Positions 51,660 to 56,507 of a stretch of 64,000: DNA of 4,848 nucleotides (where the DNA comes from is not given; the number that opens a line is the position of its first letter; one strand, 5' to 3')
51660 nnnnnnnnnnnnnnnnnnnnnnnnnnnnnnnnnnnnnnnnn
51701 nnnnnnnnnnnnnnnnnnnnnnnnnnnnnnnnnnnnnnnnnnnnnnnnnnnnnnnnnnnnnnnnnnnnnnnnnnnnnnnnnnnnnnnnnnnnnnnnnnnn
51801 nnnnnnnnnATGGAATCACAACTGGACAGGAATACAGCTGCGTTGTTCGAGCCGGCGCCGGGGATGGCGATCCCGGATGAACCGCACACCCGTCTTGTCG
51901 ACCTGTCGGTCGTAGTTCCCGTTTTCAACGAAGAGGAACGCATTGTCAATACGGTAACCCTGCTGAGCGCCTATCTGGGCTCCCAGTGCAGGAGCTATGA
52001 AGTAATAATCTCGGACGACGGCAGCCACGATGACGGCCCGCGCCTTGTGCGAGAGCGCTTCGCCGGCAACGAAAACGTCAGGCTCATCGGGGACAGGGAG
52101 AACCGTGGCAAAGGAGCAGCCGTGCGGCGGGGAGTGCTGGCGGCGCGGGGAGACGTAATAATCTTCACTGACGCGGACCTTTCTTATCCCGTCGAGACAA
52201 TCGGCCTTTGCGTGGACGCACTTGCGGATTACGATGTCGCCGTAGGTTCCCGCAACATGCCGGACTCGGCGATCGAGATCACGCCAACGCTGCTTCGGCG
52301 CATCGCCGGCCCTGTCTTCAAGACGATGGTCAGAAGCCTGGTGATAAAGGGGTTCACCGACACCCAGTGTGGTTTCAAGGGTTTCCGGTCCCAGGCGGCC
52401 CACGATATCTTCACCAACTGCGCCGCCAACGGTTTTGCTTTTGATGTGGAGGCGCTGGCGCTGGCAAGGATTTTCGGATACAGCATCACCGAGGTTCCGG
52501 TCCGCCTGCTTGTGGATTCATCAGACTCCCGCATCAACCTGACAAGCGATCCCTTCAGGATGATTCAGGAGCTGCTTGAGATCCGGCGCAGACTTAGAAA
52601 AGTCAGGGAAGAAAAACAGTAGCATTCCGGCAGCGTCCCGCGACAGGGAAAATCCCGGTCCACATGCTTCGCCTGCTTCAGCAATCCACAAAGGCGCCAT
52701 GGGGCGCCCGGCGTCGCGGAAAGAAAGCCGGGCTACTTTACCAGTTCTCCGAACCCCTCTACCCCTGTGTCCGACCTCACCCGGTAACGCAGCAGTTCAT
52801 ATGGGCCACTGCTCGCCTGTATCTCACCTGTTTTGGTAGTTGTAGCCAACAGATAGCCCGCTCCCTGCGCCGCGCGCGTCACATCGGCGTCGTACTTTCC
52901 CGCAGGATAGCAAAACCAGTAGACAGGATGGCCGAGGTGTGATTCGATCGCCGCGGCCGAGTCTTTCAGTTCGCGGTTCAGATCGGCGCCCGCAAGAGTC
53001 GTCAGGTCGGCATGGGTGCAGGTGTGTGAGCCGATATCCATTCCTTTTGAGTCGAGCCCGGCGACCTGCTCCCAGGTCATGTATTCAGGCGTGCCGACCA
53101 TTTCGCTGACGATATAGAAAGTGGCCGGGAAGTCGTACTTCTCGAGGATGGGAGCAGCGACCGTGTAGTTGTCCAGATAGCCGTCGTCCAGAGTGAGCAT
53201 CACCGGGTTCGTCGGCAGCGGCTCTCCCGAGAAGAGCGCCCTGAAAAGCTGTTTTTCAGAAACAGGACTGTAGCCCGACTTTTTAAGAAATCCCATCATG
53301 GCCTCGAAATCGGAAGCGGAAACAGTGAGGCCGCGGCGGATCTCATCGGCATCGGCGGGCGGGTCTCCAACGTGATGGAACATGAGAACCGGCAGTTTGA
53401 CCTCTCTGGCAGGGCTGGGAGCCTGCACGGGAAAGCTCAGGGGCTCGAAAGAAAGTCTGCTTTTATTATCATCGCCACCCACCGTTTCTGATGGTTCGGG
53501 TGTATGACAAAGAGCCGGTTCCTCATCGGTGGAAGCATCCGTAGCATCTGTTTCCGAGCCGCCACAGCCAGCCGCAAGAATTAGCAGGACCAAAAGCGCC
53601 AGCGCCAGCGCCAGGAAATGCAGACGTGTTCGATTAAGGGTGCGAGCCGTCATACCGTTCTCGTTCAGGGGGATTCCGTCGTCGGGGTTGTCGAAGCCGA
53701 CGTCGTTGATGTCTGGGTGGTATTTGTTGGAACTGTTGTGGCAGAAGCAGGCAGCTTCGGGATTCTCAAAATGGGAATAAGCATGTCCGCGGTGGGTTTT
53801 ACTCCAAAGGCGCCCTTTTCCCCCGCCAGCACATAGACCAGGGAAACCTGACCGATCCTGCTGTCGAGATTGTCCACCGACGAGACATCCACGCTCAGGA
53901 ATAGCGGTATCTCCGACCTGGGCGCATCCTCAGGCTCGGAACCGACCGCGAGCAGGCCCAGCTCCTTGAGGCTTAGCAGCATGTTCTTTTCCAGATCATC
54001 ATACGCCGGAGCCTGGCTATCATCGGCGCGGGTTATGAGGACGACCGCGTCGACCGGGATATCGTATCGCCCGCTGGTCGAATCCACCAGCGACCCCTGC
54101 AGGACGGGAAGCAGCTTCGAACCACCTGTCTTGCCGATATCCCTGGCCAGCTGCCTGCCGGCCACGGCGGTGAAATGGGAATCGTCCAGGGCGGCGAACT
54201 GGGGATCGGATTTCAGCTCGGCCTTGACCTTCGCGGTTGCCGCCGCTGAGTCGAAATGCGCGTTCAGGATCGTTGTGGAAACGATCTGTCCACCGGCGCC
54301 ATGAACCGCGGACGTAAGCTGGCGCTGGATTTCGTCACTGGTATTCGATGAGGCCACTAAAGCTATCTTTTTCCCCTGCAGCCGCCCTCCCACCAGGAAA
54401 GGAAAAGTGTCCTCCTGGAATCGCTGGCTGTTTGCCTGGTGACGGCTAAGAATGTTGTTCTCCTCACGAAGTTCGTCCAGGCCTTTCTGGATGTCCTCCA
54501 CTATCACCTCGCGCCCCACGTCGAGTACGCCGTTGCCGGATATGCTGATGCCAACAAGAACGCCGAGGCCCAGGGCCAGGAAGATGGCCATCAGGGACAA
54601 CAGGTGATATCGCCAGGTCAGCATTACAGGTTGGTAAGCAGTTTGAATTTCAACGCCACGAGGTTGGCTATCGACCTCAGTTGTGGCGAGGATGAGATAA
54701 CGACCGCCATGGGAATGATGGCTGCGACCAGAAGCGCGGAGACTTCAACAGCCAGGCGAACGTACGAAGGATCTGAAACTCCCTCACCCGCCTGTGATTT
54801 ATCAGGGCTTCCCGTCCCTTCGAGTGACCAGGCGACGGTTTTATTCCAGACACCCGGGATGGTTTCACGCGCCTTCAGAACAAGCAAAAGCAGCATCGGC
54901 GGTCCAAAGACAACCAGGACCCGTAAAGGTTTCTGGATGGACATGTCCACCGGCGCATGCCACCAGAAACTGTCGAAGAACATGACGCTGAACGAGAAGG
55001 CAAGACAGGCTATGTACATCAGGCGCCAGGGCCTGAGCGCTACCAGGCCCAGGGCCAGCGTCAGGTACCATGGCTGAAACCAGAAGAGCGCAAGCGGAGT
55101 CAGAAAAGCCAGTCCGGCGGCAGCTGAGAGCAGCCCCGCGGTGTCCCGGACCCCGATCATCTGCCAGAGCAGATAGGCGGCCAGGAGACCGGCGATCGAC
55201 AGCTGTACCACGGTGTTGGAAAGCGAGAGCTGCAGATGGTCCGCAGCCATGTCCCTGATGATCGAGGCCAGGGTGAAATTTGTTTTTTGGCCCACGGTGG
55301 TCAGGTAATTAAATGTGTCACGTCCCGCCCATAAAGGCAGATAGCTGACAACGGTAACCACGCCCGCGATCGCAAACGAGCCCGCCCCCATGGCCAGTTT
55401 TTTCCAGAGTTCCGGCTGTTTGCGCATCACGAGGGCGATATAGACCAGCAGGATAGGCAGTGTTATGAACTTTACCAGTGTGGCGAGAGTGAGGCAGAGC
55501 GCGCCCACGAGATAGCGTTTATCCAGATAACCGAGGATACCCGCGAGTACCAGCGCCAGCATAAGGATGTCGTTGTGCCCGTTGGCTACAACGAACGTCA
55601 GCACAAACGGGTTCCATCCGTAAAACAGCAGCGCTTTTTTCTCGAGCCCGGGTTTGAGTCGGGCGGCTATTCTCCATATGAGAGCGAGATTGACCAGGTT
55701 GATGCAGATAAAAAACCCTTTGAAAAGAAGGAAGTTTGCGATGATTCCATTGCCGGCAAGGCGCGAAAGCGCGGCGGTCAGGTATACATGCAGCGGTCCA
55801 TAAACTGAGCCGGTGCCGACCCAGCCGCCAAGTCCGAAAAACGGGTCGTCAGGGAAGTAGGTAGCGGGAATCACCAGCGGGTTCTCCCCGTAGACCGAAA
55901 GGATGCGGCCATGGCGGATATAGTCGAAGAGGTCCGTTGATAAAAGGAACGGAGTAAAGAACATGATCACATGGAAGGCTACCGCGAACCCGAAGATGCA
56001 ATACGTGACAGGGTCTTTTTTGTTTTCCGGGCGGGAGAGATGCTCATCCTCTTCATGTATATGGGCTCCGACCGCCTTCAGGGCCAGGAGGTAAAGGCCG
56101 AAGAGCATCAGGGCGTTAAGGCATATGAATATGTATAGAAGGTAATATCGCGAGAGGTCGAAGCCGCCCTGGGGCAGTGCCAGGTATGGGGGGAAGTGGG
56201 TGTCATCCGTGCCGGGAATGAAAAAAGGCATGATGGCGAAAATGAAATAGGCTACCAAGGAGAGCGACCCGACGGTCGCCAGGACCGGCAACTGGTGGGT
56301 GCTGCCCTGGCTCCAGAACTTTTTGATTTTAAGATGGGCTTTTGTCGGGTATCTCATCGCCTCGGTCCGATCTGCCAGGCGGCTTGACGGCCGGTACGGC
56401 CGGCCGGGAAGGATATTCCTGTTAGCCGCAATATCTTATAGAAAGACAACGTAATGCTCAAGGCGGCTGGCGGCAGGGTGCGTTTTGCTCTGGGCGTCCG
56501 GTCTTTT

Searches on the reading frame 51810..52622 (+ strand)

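Call 18: search_protein_families(library=ncbifam, proteins=[window:51810-52622:+], max_evalue=1e-8)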
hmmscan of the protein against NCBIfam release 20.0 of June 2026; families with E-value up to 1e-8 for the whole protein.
window:51810-52622:+ (270 aa): 11 families
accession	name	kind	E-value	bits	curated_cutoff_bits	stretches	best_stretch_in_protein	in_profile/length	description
NF007986.1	PRK10714.1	equivalog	2.3e-17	63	529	1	30-231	6-198/316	undecaprenyl-phosphate 4-deoxy-4-formamido-L-arabinose transferase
NF047588.1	GlcsyltransPgfSStrep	equivalog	1.4e-15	57.3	500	1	31-200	2-167/308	glycosyltransferase PgfS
TIGR03937.1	PgaC_IcaA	equivalog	5.5e-14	51.9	422.3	1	26-126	41-138/407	poly-beta-1,6-N-acetyl-D-glucosamine synthase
NF041391.1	DPhHxTase_Halo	equivalog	1.1e-13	50.7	375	1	39-233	4-183/213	dolichyl-phosphate hexose transferase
NF041875.1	EPS_EpsD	equivalog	1.4e-13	50.9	370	1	32-131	1-97/325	exopolysaccharide biosynthesis glycosyltransferase EpsD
NF058614.1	PPMAGASynPpgS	equivalog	4.5e-13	49.2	370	1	31-235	1-198/226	polyprenyl-phospho-N-acetylgalactosaminyl synthase PpgS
NF010496.0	PRK13915.1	equivalog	1.1e-12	47.6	262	1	31-127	32-130/307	glucosyl-3-phosphoglycerate synthase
NF007482.0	PRK10073.1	equivalog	2.1e-11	43.4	423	1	31-123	7-95/334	glycosyltransferase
TIGR04283.1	glyco_like_mftF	equivalog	2.5e-11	43.6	182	1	32-138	1-97/221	TIGR04283 family arsenosugar biosynthesis glycosyltransferase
TIGR03965.1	mycofact_glyco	equivalog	2.8e-11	43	280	1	28-125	72-166/467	mycofactocin biosynthesis glycosyltransferase MftF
TIGR04182.1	glyco_TIGR04182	equivalog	2.3e-10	40.4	325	1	31-254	1-213/293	S-layer glycoprotein N-glycosyltransferase AglJ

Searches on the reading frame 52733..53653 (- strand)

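Call 18: search_protein_families(library=ncbifam, proteins=[window:52733-53653:-], max_evalue=1e-8)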
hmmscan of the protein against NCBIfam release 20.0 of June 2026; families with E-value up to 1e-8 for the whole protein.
window:52733-53653:- (306 aa): 6 families
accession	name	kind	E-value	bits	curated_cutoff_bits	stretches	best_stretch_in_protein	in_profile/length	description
TIGR03938.2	deacetyl_PgaB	equivalog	2.1e-26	92.4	321.9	1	87-190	3-105/621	poly-beta-1,6-N-acetyl-D-glucosamine N-deacetylase PgaB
NF011177.0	PRK14582.1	equivalog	3e-16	58.9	923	1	81-191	43-149/671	poly-beta-1,6-N-acetyl-D-glucosamine N-deacetylase PgaB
TIGR02764.1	spore_ybaN_pdaB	equivalog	2.1e-12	47.2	237.4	1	151-268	8-122/191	polysaccharide deacetylase family sporulation protein PdaB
NF011176.0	PRK14581.1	equivalog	3.7e-12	45.2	1091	1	82-193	44-166/673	poly-beta-1,6-N-acetyl-D-glucosamine N-deacetylase PgaB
TIGR03933.1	PIA_icaB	equivalog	2.9e-10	40.1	248.35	1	109-296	33-233/245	intercellular adhesin biosynthesis polysaccharide N-deacetylase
TIGR02873.1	spore_ylxY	hypoth_equivalog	1.3e-09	37.7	391.5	1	167-263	104-196/268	probable sporulation protein, polysaccharide deacetylase family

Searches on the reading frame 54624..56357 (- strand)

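Call 18: search_protein_families(library=ncbifam, proteins=[window:54624-56357:-], max_evalue=1e-8)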
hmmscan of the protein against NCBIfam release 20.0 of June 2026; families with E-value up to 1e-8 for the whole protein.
window:54624-56357:- (577 aa): 1 family
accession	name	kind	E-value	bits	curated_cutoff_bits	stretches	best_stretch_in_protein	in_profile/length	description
TIGR03459.1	crt_membr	equivalog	5.9e-12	45.2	439.4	1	130-460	88-444/470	alpha-(1->6)-mannopyranosyltransferase A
